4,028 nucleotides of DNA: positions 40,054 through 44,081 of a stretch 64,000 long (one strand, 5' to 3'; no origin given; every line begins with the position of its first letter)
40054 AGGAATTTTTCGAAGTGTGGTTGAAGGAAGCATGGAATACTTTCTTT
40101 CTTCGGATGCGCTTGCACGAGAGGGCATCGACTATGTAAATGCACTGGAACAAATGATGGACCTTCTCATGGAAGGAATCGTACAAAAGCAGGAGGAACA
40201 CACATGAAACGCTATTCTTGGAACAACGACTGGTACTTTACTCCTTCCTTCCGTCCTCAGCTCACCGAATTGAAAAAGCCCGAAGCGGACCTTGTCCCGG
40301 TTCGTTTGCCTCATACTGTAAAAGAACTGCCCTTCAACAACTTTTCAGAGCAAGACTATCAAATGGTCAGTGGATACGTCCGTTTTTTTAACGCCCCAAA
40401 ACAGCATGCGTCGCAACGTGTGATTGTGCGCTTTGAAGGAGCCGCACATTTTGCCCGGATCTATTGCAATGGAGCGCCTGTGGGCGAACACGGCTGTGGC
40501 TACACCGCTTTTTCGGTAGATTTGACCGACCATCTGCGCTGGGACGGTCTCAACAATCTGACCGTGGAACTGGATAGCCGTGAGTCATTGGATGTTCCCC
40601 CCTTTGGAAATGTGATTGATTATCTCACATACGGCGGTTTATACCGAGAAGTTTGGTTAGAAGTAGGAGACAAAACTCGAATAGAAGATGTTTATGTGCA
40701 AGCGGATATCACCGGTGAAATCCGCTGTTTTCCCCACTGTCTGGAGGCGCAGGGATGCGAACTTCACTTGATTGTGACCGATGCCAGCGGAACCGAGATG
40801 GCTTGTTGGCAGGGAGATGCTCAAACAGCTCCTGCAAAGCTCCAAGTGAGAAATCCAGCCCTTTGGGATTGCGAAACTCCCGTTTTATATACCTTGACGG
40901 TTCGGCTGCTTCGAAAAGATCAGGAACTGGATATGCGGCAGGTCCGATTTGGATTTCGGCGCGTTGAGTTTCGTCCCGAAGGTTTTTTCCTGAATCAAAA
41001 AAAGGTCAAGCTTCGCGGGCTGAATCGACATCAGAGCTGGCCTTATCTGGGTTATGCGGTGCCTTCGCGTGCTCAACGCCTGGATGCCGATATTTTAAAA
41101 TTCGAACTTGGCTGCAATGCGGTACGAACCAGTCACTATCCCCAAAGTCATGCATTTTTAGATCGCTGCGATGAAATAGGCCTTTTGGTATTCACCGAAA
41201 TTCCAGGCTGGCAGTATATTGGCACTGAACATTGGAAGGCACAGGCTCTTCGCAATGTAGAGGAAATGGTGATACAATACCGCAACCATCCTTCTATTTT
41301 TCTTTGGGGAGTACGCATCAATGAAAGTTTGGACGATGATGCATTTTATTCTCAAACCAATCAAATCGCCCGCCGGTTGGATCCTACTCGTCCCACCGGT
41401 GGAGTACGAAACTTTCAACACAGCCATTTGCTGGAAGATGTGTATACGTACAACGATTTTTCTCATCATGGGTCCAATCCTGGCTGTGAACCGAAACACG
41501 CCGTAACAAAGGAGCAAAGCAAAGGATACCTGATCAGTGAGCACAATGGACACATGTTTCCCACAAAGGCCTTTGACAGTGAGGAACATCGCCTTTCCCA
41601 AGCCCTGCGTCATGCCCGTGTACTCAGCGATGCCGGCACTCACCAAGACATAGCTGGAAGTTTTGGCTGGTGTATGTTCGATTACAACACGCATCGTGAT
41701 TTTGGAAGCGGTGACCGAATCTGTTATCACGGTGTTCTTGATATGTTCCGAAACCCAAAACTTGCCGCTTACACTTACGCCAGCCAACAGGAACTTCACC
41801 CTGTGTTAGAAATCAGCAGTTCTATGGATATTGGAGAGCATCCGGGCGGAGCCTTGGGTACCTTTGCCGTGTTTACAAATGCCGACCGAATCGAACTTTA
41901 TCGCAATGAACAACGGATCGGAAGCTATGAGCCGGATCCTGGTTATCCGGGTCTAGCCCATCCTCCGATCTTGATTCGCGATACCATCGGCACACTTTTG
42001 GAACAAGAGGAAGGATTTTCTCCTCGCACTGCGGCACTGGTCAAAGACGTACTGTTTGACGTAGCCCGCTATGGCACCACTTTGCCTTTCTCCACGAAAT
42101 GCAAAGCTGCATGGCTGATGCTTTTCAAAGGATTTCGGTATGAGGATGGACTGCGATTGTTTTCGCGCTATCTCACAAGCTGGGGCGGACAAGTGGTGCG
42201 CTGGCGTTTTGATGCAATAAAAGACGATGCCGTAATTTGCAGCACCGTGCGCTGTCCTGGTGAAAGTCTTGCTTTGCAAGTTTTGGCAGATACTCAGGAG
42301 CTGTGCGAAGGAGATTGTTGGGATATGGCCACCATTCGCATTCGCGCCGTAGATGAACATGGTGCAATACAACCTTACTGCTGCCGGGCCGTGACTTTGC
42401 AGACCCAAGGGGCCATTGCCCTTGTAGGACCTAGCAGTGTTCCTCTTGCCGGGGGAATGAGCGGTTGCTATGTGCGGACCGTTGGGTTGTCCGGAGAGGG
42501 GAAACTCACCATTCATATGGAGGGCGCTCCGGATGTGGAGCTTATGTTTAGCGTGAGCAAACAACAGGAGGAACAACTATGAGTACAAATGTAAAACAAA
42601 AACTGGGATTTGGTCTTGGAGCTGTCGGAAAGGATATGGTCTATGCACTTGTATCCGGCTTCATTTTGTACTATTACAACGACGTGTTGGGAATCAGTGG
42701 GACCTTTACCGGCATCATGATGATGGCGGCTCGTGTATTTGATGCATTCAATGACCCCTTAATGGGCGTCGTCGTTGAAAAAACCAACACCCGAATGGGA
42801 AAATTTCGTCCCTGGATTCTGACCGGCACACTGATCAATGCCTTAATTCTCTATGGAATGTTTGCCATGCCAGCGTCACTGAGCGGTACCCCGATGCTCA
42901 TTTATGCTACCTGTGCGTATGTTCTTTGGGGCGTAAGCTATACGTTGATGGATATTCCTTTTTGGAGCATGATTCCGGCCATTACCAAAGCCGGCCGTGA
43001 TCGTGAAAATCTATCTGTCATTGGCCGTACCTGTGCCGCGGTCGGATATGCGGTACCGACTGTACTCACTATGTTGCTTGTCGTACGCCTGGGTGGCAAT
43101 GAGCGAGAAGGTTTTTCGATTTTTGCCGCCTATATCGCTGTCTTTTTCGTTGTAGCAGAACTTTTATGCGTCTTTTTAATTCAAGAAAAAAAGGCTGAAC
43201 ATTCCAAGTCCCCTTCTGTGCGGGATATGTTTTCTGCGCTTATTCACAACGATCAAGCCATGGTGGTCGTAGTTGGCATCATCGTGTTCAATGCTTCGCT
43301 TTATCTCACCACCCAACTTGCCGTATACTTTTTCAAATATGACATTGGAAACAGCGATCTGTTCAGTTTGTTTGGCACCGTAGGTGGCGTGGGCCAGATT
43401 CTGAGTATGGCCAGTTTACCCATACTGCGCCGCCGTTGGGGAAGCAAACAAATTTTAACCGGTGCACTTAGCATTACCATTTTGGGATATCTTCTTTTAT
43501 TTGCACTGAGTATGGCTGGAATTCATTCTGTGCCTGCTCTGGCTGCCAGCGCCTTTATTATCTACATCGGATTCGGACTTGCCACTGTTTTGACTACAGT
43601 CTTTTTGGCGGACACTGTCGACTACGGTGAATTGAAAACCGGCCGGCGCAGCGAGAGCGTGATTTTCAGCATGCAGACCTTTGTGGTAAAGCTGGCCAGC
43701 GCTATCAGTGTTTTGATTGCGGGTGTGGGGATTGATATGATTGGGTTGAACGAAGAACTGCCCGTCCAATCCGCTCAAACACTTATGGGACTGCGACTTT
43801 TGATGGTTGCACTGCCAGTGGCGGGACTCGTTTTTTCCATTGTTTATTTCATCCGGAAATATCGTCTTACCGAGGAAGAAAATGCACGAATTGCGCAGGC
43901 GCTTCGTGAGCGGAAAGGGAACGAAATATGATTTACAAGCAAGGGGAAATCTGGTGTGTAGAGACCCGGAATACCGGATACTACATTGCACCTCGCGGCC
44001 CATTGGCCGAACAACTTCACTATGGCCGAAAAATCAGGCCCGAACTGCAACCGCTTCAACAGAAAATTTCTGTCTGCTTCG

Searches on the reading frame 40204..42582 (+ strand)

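Call 9: search_protein_families(library=pfam, proteins=[window:40204-42582:+], max_evalue=0.01)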
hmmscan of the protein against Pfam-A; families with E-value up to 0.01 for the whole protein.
window:40204-42582:+ (792 aa): 5 families
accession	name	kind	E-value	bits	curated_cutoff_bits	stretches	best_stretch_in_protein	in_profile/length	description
PF02836.23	Glyco_hydro_2_C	-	9e-26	91.1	21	1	255-465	2-228/302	Glycosyl hydrolases family 2, TIM barrel domain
PF00703.27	Glyco_hydro_2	-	4.8e-11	43.8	23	1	207-252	64-109/109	Glycosyl hydrolases family 2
PF02837.24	Glyco_hydro_2_N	-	1.1e-10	42.1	28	1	50-152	61-165/169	Glycosyl hydrolases family 2, sugar binding domain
PF22666.2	Glyco_hydro_2_N2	-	3.6e-06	27.6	27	1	57-125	51-119/167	Glycosyl hydrolase 2 galactose-binding domain-like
PF18565.7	Glyco_hydro2_C5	-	0.00015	22.1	32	1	692-776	2-98/103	Glycoside hydrolase family 2 C-terminal domain 5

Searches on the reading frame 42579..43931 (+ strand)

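Call 9: search_protein_families(library=pfam, proteins=[window:42579-43931:+], max_evalue=0.01)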
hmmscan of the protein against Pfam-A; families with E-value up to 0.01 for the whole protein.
window:42579-43931:+ (450 aa): 3 families
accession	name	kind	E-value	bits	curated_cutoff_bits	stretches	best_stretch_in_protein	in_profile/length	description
PF13347.12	MFS_2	-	4.7e-85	286.1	27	1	10-432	1-427/427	MFS/sugar transport protein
PF07690.21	MFS_1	-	8.3e-12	45.1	33.4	1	19-354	9-324/347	Major Facilitator Superfamily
PF12832.13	MFS_1_like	-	5.7e-05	22.8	25.2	1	22-315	12-298/373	MFS_1 like family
